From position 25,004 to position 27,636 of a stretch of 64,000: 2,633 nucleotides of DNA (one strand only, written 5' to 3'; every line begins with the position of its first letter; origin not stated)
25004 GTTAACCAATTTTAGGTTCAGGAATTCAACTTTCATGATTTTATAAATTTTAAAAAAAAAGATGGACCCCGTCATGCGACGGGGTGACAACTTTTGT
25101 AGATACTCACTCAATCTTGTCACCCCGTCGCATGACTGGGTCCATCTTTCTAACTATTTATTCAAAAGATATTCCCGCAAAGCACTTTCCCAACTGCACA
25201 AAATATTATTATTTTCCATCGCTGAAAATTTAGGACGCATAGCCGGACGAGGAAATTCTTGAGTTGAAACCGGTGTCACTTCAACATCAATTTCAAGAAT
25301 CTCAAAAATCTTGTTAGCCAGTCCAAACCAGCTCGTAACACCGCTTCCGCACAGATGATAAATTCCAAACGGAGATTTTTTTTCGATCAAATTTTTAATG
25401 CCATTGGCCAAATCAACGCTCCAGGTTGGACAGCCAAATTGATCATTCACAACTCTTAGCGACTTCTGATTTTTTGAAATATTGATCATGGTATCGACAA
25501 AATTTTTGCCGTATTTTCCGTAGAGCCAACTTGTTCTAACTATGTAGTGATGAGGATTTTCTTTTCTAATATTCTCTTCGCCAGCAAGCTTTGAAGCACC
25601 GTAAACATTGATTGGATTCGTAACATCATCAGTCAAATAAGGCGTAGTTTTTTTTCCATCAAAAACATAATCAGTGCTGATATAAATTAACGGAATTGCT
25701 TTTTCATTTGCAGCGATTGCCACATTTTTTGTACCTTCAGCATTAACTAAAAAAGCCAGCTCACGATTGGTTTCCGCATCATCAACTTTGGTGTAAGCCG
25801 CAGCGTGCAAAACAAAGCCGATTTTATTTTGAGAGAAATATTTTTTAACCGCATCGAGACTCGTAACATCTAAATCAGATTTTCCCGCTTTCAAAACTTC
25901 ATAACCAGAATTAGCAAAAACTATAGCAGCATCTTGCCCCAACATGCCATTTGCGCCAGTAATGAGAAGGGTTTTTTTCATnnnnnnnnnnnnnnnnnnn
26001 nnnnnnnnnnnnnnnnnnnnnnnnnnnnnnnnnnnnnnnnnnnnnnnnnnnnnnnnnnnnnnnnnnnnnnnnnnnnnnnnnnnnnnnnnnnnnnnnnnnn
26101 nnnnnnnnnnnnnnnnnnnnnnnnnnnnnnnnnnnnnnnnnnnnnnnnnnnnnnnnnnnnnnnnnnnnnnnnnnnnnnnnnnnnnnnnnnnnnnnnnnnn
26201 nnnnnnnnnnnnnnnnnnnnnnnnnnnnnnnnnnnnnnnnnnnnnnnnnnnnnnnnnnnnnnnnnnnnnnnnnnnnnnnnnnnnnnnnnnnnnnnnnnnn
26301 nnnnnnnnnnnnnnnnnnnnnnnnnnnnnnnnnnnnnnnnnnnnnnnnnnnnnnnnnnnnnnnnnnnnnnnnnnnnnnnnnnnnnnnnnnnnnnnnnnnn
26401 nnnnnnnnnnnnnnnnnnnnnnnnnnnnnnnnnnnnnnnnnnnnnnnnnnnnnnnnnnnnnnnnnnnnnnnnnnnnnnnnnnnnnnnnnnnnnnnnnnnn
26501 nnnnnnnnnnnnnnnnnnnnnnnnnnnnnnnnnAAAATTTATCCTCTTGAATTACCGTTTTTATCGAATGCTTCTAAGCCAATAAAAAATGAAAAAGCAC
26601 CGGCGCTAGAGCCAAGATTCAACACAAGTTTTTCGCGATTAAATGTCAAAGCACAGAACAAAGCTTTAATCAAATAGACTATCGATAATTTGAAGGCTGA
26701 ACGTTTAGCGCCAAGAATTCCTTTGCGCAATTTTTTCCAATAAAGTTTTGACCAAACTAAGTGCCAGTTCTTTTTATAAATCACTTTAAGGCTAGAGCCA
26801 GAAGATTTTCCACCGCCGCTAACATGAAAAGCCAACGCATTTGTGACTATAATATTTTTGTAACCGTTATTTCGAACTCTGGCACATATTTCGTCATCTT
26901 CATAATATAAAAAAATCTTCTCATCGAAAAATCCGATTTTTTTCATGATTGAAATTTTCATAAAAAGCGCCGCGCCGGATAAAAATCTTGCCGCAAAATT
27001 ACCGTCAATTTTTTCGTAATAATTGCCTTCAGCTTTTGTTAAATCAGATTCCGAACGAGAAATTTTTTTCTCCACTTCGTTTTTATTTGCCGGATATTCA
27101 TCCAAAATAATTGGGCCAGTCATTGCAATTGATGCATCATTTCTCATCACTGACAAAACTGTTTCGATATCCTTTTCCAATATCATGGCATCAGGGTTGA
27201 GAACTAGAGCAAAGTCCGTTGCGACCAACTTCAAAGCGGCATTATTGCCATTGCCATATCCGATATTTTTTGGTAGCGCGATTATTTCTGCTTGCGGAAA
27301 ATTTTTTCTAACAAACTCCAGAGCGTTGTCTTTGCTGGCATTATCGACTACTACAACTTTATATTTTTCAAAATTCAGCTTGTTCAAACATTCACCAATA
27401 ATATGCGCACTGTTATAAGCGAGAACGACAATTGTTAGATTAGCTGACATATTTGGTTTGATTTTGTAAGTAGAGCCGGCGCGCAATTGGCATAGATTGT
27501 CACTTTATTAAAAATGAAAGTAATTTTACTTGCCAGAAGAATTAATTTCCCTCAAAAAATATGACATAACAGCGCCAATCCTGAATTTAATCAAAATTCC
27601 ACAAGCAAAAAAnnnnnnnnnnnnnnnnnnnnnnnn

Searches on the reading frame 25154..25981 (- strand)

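Call 20: search_protein_families(library=pfam, proteins=[window:25154-25981:-], max_evalue=0.0001)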
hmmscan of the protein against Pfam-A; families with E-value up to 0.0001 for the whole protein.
window:25154-25981:- (275 aa): 6 families
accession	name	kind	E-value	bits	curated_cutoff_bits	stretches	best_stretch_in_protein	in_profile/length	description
PF04321.23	RmlD_sub_bind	-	2.2e-95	319.5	27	1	4-270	2-273/287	RmlD substrate binding domain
PF01370.27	Epimerase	-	2.9e-23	83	20.9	1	6-167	2-187/240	NAD dependent epimerase/dehydratase family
PF02719.21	Polysacc_synt_2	-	2.6e-13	50.3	20.2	1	38-158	62-169/293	Polysaccharide biosynthesis protein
PF16363.11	GDP_Man_Dehyd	-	2.1e-09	37.8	27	1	37-140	59-166/332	GDP-mannose 4,6 dehydratase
PF01073.25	3Beta_HSD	-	3e-07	30.2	22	1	37-178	52-207/280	3-beta hydroxysteroid dehydrogenase/isomerase family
PF07993.18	NAD_binding_4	-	7e-07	29.1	20.1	1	51-155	86-209/258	Male sterility protein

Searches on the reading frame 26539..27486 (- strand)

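Call 20: search_protein_families(library=pfam, proteins=[window:26539-27486:-], max_evalue=0.0001)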
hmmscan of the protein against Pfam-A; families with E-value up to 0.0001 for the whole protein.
window:26539-27486:- (315 aa): 3 families
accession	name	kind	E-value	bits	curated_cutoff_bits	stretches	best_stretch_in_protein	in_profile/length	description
PF00535.33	Glycos_transf_2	-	8.7e-16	58.7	23.3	1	18-126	1-116/168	Glycosyl transferase family 2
PF13641.12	Glyco_tranf_2_3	-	2.8e-10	41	27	1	16-222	2-212/230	Glycosyltransferase like family 2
PF13712.12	Glyco_tranf_2_5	-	6.8e-05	23.1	27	1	65-215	29-181/210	Glycosyltransferase like family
